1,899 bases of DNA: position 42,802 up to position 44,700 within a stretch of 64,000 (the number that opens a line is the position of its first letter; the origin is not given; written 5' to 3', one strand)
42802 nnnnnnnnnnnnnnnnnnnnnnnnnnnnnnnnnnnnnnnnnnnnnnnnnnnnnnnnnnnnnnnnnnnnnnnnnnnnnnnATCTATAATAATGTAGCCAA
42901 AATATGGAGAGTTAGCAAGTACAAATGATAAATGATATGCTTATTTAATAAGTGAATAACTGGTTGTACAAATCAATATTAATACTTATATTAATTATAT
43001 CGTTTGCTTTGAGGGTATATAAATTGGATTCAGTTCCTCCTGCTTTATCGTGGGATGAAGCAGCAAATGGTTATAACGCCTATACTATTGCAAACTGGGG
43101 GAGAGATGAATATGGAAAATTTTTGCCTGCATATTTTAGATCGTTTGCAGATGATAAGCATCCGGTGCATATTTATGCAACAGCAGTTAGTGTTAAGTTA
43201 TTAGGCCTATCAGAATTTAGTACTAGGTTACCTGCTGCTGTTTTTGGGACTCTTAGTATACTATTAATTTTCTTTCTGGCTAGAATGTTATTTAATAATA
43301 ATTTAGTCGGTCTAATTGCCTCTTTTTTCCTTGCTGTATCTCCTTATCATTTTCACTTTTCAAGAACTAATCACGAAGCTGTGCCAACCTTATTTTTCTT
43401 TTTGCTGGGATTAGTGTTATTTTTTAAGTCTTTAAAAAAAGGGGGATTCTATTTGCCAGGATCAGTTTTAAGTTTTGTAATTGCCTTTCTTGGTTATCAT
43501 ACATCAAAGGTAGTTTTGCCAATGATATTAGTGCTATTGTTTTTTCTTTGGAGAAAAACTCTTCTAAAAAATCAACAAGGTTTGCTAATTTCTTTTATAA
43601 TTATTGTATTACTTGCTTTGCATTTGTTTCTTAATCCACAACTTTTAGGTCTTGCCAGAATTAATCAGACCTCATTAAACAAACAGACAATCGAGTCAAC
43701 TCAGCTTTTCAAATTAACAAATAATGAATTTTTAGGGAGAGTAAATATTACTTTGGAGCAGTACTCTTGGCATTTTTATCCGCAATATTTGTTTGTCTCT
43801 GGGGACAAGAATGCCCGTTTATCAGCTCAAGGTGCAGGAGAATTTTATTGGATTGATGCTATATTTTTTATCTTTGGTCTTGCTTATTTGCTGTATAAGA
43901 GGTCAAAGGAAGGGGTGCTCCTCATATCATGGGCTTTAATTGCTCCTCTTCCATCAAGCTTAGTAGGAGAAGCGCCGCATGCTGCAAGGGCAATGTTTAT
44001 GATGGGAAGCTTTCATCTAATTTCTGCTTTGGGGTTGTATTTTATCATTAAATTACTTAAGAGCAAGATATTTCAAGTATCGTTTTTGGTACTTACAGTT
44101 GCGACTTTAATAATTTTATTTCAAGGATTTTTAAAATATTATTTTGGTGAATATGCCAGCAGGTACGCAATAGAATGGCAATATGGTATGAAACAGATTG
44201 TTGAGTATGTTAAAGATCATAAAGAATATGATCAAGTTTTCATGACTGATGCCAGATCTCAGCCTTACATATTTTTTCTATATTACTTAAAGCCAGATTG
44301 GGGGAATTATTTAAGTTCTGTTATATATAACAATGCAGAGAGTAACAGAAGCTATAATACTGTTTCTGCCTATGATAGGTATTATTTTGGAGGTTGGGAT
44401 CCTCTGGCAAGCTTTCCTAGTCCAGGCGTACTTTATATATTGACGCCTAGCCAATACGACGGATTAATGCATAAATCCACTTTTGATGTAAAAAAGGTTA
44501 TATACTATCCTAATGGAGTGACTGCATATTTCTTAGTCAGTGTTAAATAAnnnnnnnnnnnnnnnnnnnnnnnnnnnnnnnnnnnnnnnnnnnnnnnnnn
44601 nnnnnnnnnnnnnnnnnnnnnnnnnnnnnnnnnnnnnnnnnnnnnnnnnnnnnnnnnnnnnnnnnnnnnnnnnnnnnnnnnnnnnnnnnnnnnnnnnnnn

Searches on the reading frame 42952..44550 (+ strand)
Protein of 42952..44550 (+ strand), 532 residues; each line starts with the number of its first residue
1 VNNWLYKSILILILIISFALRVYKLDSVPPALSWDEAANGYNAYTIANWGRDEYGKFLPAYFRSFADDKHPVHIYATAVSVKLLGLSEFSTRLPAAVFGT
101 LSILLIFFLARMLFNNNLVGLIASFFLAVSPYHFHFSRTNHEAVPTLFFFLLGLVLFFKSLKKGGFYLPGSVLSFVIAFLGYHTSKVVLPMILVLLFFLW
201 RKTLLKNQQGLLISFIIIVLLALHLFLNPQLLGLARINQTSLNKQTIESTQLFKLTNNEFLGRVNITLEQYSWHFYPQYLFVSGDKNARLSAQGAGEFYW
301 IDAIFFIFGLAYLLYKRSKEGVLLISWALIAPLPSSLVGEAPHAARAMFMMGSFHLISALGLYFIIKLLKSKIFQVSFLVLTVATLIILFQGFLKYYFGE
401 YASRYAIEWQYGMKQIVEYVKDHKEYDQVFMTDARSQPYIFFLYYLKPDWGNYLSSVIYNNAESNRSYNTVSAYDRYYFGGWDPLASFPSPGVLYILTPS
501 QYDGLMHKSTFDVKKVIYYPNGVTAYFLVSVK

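Call 18: search_protein_families(library=pfam, proteins=[window:42952-44550:+], max_evalue=0.001)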
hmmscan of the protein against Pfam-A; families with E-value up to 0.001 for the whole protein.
window:42952-44550:+ (532 aa): 2 families
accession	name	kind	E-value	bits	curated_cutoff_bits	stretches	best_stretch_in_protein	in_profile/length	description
PF13231.12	PMT_2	-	1.8e-16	61.2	26.1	1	68-224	1-157/160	Dolichyl-phosphate-mannose-protein mannosyltransferase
PF02366.24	PMT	-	1.2e-05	25.4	22.7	1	12-225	2-232/245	Dolichyl-phosphate-mannose-protein mannosyltransferase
